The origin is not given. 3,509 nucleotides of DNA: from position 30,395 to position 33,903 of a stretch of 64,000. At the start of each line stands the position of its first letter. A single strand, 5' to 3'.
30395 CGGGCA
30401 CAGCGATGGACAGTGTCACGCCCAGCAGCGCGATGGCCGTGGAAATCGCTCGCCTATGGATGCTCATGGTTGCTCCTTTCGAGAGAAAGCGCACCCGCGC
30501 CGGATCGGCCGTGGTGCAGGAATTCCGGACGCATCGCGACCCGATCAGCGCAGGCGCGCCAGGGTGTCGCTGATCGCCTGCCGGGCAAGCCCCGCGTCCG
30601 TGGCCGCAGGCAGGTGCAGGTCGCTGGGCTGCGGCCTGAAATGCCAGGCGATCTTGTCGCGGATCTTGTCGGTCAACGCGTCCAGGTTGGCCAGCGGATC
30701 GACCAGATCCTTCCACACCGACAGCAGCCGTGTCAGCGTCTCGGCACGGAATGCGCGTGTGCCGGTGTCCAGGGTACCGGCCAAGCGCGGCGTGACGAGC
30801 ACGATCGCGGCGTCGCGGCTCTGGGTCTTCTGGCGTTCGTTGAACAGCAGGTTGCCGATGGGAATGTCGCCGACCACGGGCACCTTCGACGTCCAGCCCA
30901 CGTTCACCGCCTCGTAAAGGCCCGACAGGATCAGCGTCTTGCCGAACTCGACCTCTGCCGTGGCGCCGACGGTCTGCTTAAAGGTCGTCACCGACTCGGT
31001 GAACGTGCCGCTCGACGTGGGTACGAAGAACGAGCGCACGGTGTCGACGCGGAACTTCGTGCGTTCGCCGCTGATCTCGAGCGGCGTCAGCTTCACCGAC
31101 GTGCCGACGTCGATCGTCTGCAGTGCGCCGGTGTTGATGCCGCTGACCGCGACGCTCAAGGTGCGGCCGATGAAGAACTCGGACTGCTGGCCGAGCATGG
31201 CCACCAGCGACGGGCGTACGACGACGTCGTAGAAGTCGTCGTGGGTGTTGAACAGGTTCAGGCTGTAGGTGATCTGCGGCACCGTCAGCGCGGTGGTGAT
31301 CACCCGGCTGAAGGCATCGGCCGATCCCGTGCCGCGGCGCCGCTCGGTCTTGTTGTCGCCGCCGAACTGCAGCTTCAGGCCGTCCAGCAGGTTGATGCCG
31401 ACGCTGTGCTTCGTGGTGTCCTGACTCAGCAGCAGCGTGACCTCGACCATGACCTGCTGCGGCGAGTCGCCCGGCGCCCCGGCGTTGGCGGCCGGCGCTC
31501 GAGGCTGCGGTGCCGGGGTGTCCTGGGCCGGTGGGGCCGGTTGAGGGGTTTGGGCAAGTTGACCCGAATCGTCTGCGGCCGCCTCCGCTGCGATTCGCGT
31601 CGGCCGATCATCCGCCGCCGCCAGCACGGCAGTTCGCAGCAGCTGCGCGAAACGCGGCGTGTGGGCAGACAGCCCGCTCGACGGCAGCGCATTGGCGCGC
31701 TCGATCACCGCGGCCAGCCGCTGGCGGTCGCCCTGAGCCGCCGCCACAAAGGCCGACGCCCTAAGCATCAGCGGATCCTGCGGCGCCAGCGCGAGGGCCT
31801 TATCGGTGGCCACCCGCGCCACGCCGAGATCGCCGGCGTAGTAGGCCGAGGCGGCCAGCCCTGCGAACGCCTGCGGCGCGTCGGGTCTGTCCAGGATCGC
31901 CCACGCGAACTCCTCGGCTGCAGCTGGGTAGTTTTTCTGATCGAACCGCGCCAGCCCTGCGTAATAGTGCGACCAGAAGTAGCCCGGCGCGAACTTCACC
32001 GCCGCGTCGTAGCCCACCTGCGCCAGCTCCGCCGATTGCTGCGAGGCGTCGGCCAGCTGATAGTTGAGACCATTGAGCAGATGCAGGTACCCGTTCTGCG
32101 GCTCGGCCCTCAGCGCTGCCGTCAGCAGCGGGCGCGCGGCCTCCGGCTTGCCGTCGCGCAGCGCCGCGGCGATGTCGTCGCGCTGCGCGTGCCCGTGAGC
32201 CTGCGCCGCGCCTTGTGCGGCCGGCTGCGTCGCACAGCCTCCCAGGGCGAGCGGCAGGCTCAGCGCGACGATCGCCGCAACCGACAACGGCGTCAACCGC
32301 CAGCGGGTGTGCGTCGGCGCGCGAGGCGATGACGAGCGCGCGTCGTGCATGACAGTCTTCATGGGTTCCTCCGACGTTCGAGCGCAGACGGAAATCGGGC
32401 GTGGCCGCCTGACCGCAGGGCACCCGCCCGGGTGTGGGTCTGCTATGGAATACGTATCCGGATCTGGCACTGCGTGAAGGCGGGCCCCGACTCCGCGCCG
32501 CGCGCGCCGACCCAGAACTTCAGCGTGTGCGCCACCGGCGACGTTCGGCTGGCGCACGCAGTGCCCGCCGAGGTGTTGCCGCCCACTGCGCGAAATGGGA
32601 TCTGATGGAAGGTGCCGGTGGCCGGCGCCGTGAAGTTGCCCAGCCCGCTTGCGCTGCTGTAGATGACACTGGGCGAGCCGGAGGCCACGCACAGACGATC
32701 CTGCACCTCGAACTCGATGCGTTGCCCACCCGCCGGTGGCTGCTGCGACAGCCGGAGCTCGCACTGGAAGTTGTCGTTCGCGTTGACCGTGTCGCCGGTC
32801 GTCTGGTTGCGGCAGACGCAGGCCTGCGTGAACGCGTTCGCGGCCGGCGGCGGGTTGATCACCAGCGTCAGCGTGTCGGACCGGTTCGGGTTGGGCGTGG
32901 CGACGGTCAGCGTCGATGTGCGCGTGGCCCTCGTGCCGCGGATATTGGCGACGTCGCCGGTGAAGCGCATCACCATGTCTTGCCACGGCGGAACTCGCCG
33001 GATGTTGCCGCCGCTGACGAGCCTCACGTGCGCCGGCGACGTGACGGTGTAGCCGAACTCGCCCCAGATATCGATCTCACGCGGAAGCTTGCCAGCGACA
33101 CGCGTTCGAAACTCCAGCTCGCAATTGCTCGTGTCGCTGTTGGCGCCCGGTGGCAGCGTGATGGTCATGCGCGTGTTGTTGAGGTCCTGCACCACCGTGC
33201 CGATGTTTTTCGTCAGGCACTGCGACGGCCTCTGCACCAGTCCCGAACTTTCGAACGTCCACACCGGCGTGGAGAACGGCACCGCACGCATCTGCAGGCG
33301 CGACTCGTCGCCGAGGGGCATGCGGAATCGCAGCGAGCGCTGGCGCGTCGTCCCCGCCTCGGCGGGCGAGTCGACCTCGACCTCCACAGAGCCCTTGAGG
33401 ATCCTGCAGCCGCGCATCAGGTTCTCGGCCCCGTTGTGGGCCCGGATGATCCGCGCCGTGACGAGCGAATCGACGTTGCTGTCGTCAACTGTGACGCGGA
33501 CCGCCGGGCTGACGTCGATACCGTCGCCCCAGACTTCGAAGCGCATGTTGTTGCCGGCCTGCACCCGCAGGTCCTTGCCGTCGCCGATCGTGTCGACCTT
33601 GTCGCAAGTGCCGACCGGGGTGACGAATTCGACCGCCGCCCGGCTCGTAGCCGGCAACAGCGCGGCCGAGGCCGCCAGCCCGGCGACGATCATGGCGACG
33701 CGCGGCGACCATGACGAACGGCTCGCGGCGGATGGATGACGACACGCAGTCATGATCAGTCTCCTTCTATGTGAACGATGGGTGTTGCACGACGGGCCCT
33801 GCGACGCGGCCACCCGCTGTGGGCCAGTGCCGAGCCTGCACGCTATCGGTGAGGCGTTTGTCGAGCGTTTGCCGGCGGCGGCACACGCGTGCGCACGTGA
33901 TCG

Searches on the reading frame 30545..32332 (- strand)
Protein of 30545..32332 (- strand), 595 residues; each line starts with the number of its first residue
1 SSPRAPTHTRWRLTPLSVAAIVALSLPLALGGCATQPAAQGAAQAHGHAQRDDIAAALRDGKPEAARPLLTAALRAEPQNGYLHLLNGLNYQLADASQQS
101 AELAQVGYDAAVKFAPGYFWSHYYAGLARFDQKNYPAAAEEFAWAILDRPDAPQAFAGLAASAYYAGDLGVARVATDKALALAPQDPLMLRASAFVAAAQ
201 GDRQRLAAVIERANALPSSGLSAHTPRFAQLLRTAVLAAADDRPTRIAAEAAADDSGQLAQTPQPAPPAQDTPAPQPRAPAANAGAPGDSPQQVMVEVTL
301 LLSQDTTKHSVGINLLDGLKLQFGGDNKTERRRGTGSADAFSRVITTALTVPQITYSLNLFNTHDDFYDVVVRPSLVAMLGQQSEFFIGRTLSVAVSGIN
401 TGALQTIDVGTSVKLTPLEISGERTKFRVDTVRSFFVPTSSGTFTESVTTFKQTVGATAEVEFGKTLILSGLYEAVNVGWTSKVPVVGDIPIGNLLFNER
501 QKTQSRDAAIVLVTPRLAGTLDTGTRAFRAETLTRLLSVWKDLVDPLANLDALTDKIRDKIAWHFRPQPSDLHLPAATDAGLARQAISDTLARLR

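Call 42: search_protein_families(library=ncbifam, proteins=[window:30545-32332:-], max_evalue=0.01)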
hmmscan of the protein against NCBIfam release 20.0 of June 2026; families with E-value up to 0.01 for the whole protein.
window:30545-32332:- (595 aa): 11 families
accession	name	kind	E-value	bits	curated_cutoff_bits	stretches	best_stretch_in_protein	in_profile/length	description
TIGR02517.1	type_II_gspD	equivalog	9.4e-12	44.2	351.35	1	291-516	335-588/600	type II secretion system secretin GspD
TIGR02516.1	type_III_yscC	equivalog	2.1e-10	39.8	238.45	1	358-517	297-460/463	type III secretion system outer membrane ring subunit SctC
TIGR02515.1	IV_pilus_PilQ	subfamily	7.3e-10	38.4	284.35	1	450-517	359-426/428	type IV pilus secretin PilQ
TIGR02917.1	PEP_TPR_lipo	equivalog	3.8e-09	35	312.2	1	54-224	234-400/899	XrtA/PEP-CTERM system TPR-repeat protein PrsT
NF007851.2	PRK10560.1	exception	6.3e-08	31.8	598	1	444-518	335-409/412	DNA uptake porin HofQ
TIGR02519.1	pilus_MshL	equivalog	1.4e-07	30.9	250.2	1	456-516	228-288/290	pilus (MSHA type) biogenesis protein MshL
NF010083.0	PRK13568.1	equivalog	1.5e-07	30.6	554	1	445-517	344-416/419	DNA uptake porin HofQ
NF040959.1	MamA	equivalog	7e-06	25.6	200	1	52-216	42-202/204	magnetosome protein MamA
TIGR02521.1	type_IV_pilW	equivalog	1.3e-05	24.8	154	1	23-214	2-196/234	type IV pilus biogenesis/stability protein PilW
NF042912.1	Amuc_1098_fam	equivalog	4.9e-05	21.6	750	1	454-517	732-795/805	Amuc_1098 family type IV pilus outer membrane protein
NF011873.0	PRK15346.1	equivalog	0.0061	15.3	524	1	370-505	344-482/499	EscC/YscC/HrcC family type III secretion system outer membrane ring protein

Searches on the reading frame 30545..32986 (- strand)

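Call 8: search_protein_families(library=pfam, proteins=[window:30545-32986:-], max_evalue=0.01)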
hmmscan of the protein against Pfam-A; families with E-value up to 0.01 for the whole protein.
window:30545-32986:- (813 aa): 3 families
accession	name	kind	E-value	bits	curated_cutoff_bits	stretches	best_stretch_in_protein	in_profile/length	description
PF00263.26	Secretin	-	8.9e-18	64.9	27.5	1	587-735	9-167/169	Bacterial type II and III secretion system protein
PF13432.12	TPR_16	-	0.00064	20.6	32.7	0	343-405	3-65/65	Tetratricopeptide repeat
PF07719.23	TPR_2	-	0.0029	18.1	27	0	372-404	2-34/34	Tetratricopeptide repeat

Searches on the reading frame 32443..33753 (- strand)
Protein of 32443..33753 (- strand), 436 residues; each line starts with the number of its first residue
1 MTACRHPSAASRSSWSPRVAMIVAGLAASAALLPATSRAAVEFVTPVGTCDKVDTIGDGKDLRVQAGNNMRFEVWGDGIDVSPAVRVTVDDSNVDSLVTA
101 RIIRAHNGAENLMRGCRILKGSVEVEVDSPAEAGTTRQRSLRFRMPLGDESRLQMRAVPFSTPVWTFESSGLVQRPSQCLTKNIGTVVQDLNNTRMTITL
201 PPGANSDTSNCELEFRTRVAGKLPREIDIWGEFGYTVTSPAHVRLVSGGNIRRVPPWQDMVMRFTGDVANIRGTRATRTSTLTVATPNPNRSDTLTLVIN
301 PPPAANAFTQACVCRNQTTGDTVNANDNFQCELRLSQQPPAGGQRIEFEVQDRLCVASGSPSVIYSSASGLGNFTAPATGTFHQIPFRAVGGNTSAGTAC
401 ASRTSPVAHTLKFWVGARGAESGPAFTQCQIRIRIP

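Call 8: search_protein_families(library=pfam, proteins=[window:32443-33753:-], max_evalue=0.01)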
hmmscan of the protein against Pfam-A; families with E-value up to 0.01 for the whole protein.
window:32443-33753:- (436 aa): 0 families

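Call 42: search_protein_families(library=ncbifam, proteins=[window:32443-33753:-], max_evalue=0.01)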
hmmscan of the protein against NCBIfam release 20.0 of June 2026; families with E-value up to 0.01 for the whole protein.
window:32443-33753:- (436 aa): 0 families

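Call 65: search_solved_structures(query=A3, max_evalue=1)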
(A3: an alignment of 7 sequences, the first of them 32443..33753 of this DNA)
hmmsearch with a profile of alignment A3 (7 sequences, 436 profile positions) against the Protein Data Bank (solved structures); distinct sequences matched with E-value up to 1: 0.
